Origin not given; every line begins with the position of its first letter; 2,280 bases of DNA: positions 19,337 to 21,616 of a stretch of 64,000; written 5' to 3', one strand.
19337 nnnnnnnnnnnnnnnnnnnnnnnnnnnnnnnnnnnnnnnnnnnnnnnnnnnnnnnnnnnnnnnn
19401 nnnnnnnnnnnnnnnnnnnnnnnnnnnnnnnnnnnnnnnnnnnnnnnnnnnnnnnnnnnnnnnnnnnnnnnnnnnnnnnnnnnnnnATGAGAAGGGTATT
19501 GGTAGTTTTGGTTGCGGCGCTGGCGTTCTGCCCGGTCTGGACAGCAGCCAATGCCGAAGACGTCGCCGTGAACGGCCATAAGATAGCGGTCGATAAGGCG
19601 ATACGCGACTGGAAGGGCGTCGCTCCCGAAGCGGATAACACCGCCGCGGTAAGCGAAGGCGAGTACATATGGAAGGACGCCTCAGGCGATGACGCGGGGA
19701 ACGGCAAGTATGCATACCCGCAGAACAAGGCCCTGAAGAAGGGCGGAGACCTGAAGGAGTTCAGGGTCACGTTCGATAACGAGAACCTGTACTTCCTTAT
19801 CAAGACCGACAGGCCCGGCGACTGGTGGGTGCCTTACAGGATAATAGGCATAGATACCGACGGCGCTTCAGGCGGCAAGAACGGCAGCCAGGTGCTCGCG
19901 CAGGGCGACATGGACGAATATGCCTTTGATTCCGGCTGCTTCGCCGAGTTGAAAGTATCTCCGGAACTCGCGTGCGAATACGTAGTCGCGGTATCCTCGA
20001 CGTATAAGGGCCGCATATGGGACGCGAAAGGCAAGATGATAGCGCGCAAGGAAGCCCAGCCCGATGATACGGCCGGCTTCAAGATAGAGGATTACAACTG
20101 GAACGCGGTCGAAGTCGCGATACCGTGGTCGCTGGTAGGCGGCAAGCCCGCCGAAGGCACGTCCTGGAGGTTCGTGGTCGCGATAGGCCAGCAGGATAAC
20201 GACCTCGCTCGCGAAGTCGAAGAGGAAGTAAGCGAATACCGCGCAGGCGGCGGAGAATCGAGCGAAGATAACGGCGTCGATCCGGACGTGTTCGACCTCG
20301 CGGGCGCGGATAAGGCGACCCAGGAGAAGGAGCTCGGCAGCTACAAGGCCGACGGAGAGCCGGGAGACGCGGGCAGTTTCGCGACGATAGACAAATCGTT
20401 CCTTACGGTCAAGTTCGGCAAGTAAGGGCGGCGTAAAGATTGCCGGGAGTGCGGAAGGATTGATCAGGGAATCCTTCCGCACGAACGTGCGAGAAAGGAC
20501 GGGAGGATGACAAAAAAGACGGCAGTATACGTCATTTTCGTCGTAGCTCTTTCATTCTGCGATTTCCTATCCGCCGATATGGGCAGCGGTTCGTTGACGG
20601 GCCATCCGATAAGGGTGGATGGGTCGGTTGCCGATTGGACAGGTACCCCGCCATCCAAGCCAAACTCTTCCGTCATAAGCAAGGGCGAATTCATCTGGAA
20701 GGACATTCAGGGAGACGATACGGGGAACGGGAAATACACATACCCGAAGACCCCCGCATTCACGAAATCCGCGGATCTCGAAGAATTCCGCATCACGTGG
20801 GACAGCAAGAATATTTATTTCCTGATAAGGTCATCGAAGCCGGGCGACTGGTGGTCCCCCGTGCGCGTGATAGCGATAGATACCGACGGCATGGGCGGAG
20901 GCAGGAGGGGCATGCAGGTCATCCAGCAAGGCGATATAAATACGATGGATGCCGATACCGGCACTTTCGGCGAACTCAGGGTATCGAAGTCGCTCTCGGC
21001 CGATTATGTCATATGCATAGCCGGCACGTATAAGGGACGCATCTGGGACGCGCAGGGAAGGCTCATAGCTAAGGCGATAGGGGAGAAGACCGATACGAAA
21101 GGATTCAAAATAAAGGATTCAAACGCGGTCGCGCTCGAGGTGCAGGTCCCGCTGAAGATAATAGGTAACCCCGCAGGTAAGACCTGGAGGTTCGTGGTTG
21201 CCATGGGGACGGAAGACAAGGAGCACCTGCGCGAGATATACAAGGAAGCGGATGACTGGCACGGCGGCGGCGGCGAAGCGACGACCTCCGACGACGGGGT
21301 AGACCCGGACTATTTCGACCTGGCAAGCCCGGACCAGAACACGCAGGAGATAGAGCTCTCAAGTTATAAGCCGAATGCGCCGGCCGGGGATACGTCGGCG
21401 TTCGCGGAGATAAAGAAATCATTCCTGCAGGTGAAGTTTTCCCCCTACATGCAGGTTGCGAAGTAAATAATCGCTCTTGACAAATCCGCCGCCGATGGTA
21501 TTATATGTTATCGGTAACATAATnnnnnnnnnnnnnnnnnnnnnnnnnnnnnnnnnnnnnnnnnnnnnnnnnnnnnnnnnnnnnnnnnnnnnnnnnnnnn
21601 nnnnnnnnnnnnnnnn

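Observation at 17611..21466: Tandem family of four paralogous modules of about 300 aa: one fused to the C-terminus of the 1526-aa GH2 enzyme and three free-standing secreted copies directly downstream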

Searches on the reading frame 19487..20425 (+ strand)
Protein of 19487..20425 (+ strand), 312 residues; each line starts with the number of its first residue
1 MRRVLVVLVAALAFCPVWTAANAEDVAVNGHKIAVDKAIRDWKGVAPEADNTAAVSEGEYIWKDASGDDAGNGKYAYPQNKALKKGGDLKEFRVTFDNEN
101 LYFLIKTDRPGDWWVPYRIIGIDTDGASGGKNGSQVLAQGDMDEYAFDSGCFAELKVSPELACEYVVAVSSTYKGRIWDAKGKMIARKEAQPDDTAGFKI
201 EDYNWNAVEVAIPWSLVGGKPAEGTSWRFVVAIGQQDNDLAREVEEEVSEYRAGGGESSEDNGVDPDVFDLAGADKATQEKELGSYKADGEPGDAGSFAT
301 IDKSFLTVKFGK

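Call 3: search_protein_families(library=pfam, proteins=[window:19487-20425:+], max_evalue=0.01)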
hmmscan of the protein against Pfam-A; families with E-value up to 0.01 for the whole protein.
window:19487-20425:+ (312 aa): 1 family
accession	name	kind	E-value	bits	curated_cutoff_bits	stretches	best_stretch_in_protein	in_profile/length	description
PF09985.14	Glucodextran_C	-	1.8e-22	80.4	22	2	154-289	90-219/228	C-terminal binding-module, SLH-like, of glucodextranase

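Call 6: search_protein_families(library=ncbifam, proteins=[window:19487-20425:+], max_evalue=0.01)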
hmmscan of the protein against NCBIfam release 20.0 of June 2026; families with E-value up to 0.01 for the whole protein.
window:19487-20425:+ (312 aa): 0 families

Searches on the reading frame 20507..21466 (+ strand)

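Call 3: search_protein_families(library=pfam, proteins=[window:20507-21466:+], max_evalue=0.01)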
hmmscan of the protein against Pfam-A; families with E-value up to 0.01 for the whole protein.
window:20507-21466:+ (319 aa): 1 family
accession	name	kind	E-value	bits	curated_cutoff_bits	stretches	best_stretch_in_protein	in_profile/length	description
PF09985.14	Glucodextran_C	-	3.4e-23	82.8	22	1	65-291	5-220/228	C-terminal binding-module, SLH-like, of glucodextranase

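Call 6: search_protein_families(library=ncbifam, proteins=[window:20507-21466:+], max_evalue=0.01)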
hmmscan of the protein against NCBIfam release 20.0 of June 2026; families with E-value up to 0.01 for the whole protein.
window:20507-21466:+ (319 aa): 0 families
